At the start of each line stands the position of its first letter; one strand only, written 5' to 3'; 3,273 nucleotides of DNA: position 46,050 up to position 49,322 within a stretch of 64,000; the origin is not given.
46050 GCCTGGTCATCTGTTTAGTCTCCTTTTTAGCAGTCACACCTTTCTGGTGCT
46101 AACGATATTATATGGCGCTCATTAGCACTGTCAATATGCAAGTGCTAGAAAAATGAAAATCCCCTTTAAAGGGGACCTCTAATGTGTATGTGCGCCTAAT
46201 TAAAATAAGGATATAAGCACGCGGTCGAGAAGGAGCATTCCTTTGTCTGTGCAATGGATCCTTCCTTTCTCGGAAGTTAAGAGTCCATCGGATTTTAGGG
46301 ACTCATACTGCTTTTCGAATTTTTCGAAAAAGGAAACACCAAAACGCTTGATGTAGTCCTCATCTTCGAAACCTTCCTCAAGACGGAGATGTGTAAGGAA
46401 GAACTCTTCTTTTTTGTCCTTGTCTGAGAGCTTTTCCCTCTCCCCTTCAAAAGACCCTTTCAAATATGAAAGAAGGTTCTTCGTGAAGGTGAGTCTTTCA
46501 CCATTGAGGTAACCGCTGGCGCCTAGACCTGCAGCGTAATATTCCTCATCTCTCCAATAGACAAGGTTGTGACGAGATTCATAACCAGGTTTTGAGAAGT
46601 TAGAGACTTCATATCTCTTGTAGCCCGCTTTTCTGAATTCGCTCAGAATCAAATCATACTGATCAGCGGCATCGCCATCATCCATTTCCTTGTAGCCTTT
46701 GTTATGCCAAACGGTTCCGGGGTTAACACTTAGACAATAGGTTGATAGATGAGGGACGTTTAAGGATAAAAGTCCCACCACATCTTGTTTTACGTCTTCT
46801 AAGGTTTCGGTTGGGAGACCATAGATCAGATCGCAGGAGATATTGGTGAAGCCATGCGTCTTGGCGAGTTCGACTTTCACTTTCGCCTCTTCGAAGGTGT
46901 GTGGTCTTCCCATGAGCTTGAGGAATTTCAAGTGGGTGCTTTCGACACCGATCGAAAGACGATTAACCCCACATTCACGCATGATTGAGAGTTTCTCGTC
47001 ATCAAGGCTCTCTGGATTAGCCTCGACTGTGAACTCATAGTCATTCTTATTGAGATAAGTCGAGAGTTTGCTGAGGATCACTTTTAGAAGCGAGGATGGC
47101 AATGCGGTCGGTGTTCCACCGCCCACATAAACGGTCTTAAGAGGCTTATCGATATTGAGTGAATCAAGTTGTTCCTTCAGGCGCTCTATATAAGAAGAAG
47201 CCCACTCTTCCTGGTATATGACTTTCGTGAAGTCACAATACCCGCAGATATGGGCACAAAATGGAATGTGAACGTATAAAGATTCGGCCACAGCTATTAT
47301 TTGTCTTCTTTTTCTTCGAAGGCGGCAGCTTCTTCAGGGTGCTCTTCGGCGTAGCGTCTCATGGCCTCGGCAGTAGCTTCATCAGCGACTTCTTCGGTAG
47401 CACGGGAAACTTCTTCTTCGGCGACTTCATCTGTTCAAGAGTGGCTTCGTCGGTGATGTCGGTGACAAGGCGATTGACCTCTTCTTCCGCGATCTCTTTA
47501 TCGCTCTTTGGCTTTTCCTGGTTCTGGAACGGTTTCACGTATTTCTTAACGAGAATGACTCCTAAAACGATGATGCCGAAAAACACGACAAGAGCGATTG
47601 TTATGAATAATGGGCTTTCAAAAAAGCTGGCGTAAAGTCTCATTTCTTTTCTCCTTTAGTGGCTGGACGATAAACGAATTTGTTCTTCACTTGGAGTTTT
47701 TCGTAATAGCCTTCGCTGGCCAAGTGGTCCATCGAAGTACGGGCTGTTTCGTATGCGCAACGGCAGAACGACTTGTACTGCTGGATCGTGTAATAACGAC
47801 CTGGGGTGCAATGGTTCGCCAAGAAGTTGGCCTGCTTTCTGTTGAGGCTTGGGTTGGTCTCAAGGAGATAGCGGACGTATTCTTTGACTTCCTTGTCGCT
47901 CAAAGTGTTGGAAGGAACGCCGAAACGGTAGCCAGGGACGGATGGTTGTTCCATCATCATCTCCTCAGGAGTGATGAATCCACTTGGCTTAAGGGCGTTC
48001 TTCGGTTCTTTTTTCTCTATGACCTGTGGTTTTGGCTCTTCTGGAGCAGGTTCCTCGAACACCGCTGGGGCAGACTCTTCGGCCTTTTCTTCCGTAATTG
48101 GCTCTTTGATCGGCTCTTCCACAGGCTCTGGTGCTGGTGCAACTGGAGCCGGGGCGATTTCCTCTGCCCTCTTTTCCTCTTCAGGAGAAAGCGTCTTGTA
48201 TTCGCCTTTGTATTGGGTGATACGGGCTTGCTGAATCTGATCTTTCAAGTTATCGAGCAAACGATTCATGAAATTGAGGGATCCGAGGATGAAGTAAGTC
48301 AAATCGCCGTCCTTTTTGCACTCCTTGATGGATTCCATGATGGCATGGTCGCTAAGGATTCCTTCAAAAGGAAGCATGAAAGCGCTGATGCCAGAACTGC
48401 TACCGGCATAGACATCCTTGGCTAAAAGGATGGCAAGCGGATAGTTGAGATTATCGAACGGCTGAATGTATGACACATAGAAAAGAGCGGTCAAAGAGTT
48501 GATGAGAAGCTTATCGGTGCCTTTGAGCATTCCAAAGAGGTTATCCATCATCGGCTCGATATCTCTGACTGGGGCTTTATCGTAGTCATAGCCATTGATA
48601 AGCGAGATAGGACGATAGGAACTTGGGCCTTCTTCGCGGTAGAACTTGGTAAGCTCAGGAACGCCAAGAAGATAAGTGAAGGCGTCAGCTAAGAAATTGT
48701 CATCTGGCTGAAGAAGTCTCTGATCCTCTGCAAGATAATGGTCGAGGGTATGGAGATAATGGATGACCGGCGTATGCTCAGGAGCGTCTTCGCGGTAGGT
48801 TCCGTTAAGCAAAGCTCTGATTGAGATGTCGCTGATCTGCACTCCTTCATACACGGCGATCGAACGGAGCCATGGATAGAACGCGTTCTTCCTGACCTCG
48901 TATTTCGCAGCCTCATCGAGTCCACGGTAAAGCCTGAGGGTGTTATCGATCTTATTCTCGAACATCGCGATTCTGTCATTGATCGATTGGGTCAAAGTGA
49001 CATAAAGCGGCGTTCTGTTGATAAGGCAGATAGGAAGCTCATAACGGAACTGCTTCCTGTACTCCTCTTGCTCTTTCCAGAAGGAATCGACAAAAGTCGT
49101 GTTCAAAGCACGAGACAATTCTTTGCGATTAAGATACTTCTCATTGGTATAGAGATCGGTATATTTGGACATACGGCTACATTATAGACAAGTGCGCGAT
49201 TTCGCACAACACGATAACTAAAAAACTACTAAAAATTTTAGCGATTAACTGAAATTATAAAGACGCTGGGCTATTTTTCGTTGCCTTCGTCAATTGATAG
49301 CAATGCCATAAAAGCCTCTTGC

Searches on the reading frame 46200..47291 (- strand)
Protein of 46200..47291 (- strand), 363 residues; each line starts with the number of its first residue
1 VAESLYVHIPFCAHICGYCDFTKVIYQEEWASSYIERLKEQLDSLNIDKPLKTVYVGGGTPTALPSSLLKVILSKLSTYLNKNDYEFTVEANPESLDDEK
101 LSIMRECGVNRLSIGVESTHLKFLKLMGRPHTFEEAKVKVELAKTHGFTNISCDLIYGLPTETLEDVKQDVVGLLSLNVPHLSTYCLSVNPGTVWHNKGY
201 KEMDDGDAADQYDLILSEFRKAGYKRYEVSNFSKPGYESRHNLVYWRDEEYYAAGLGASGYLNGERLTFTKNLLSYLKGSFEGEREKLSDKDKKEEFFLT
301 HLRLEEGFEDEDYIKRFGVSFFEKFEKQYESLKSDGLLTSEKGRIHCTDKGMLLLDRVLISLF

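Call 47: find_encoding_contigs(protein=window:46200-47291:-, flank=1500, max_places=10)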
Protein window:46200-47291:- (363 aa): no gene with exactly this product is on record in the collection.

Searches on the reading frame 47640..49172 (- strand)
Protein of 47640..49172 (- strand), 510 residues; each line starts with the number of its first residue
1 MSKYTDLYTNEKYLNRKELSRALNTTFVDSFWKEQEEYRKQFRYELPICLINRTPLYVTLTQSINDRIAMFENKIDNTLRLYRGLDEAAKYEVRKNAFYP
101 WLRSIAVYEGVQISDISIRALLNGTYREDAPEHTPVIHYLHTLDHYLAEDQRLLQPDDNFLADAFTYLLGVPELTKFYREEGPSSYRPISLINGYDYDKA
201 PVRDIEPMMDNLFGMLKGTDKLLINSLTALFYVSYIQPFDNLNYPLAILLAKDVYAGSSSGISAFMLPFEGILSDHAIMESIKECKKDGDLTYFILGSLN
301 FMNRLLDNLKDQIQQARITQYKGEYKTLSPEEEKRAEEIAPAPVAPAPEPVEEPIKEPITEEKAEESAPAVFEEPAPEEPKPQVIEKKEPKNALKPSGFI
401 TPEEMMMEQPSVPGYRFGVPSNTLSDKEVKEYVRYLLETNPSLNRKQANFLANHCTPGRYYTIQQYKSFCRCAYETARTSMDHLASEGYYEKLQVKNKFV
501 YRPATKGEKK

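Call 49: find_encoding_contigs(protein=window:47640-49172:-, flank=1500, max_places=10)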
Protein window:47640-49172:- (510 aa): 2 contigs read that carry it; 2 places shown.
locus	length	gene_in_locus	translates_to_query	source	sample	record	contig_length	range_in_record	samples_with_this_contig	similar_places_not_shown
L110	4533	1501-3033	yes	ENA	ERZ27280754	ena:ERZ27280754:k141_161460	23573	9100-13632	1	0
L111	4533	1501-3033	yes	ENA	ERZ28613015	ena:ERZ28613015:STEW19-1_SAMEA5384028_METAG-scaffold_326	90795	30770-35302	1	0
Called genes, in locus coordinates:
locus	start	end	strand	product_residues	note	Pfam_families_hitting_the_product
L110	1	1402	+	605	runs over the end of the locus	PF00009:GTP_EFTU, PF03144:GTP_EFTU_D2, PF00679:EFG_C, PF06421:LepA_C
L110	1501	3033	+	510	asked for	-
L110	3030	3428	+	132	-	-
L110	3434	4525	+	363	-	PF04055:Radical_SAM, PF06969:HemN_C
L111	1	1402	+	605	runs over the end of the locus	PF00009:GTP_EFTU, PF03144:GTP_EFTU_D2, PF00679:EFG_C, PF06421:LepA_C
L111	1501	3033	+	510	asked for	-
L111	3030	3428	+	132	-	-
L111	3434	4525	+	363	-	PF04055:Radical_SAM, PF06969:HemN_C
